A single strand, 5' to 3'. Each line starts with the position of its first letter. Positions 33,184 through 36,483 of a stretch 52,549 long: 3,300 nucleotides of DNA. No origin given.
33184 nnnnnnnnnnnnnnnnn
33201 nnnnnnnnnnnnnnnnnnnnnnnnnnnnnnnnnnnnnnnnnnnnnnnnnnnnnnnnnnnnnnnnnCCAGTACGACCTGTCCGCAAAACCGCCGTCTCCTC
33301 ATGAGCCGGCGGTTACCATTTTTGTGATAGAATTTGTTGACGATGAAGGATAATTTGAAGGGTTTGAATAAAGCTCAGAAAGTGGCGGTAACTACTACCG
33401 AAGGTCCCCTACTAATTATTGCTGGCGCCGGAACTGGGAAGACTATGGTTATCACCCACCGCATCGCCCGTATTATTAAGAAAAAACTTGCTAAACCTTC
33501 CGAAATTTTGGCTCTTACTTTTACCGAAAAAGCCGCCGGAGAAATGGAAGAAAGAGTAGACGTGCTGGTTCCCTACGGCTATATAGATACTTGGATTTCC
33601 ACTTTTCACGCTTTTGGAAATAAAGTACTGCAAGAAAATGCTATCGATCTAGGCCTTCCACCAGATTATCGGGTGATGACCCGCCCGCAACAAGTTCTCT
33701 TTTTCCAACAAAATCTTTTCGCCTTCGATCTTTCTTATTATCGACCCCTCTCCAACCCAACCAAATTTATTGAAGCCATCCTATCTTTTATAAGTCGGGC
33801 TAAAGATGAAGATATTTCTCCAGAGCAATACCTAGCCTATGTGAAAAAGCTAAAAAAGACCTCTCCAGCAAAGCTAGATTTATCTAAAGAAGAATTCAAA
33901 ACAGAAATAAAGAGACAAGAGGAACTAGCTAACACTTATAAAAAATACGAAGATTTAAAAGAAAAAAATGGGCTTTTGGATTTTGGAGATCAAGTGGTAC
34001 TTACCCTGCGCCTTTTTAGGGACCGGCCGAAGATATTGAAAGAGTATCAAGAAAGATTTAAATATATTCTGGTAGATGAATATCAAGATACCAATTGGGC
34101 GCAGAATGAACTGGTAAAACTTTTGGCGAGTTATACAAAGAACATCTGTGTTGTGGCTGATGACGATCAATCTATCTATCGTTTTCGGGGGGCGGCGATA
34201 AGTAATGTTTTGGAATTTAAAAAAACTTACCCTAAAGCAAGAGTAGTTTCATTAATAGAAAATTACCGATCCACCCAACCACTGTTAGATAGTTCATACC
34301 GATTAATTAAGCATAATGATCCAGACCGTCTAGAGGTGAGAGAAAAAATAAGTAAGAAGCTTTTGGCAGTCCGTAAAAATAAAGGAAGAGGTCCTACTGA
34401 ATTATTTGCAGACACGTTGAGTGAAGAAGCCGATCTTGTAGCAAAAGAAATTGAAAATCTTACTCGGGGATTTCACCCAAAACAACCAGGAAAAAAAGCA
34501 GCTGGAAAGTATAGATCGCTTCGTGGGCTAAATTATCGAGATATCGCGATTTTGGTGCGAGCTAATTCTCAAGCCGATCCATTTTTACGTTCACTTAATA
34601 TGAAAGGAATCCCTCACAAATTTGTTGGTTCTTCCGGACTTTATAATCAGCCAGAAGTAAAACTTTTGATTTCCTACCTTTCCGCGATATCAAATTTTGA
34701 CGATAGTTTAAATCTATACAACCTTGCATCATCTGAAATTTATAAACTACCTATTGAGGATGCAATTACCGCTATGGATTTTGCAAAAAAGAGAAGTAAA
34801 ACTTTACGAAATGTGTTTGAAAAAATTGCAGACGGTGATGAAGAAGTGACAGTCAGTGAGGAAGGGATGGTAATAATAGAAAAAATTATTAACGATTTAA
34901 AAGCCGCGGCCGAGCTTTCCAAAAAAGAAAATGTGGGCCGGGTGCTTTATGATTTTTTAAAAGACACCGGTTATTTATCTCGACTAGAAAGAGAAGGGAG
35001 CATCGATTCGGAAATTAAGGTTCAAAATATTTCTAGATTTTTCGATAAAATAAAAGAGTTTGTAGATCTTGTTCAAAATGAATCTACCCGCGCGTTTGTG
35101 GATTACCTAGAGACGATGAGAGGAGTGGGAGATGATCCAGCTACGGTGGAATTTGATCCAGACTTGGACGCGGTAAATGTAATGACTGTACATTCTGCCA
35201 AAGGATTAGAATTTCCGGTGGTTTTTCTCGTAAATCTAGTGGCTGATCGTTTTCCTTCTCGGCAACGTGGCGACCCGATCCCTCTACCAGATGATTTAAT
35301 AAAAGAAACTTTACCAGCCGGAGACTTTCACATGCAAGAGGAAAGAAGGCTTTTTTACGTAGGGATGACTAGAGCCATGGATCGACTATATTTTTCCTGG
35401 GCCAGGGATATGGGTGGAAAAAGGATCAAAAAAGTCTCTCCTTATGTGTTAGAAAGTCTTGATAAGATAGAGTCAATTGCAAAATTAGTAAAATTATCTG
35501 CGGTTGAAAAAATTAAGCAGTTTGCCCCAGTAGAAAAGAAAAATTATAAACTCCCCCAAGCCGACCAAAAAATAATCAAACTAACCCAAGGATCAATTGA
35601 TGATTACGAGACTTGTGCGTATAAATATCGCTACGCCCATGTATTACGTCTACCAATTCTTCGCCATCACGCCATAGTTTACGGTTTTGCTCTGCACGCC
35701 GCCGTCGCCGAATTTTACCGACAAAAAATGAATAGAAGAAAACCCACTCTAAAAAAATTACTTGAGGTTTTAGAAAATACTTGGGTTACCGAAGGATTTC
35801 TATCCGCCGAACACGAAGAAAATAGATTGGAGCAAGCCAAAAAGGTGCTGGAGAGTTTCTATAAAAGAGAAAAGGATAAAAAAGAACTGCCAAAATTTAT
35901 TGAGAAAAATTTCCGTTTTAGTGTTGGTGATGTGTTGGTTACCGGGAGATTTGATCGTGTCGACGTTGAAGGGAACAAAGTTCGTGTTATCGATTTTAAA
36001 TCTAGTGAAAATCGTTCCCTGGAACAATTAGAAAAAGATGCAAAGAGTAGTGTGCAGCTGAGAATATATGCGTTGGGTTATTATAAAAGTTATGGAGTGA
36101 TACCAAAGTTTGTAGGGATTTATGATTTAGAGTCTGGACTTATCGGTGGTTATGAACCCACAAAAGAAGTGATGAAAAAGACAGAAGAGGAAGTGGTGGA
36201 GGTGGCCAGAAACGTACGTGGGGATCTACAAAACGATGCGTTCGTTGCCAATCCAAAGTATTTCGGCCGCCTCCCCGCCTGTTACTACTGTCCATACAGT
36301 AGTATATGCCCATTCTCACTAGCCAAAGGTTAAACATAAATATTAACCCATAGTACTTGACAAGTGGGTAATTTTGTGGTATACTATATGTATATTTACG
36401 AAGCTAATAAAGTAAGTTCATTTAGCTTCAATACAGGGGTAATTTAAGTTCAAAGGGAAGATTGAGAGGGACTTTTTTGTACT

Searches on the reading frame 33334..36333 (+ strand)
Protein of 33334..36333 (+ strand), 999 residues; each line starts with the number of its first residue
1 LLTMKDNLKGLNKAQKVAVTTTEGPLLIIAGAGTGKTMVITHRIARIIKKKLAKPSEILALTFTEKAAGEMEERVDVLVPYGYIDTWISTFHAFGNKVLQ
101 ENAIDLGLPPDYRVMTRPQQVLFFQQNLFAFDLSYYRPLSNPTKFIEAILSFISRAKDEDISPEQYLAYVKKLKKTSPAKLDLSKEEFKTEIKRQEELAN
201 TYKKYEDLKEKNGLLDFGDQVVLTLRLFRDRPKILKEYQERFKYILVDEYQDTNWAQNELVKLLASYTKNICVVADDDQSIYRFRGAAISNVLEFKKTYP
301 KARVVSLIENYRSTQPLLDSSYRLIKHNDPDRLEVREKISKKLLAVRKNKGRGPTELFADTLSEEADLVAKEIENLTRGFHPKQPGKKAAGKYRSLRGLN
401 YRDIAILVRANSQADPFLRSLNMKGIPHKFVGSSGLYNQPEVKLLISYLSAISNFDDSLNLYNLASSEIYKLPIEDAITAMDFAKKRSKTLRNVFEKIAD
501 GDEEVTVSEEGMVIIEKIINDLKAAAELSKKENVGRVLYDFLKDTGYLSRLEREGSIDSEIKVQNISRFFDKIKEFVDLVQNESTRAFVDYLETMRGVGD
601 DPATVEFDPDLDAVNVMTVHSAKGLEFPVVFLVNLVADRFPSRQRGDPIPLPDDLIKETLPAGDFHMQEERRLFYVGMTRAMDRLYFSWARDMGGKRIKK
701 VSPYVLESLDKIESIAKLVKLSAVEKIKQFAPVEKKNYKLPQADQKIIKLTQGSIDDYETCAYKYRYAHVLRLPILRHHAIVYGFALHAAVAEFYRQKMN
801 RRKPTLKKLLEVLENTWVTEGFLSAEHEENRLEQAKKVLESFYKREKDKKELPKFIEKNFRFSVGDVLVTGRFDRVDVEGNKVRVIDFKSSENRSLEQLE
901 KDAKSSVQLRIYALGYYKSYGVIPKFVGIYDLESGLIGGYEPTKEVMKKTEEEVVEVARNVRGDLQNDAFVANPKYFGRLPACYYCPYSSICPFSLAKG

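Call 86: search_protein_families(library=pfam, proteins=[window:33334-36333:+], max_evalue=0.001)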
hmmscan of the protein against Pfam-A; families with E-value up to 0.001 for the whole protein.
window:33334-36333:+ (999 aa): 8 families
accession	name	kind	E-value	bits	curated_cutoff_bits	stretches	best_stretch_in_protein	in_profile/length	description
PF00580.27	UvrD-helicase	-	1.5e-78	264.7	23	1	11-300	1-271/271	UvrD/REP helicase N-terminal domain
PF13361.12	UvrD_C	-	4.1e-49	168.3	25.6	1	306-691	2-349/350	UvrD-like helicase C-terminal domain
PF12705.13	PDDEXK_1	-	6.9e-31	108.5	22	1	750-993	2-247/247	PD-(D/E)XK nuclease superfamily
PF13245.12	AAA_19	-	1e-23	84.4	25.1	1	15-285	1-134/134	AAA domain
PF13538.12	UvrD_C_2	-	1.6e-11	44.4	27.4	1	616-638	4-26/52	UvrD-like helicase C-terminal domain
PF13604.12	AAA_30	-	6.3e-06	26.5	27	0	11-77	2-68/191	AAA domain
PF01443.25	Viral_helicase1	-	1.4e-05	25.4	21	0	235-296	54-113/228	Viral superfamily 1 RNA helicase core domain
PF10926.14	DUF2800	-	0.00015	21.5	21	1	810-923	59-167/368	Protein of unknown function (DUF2800)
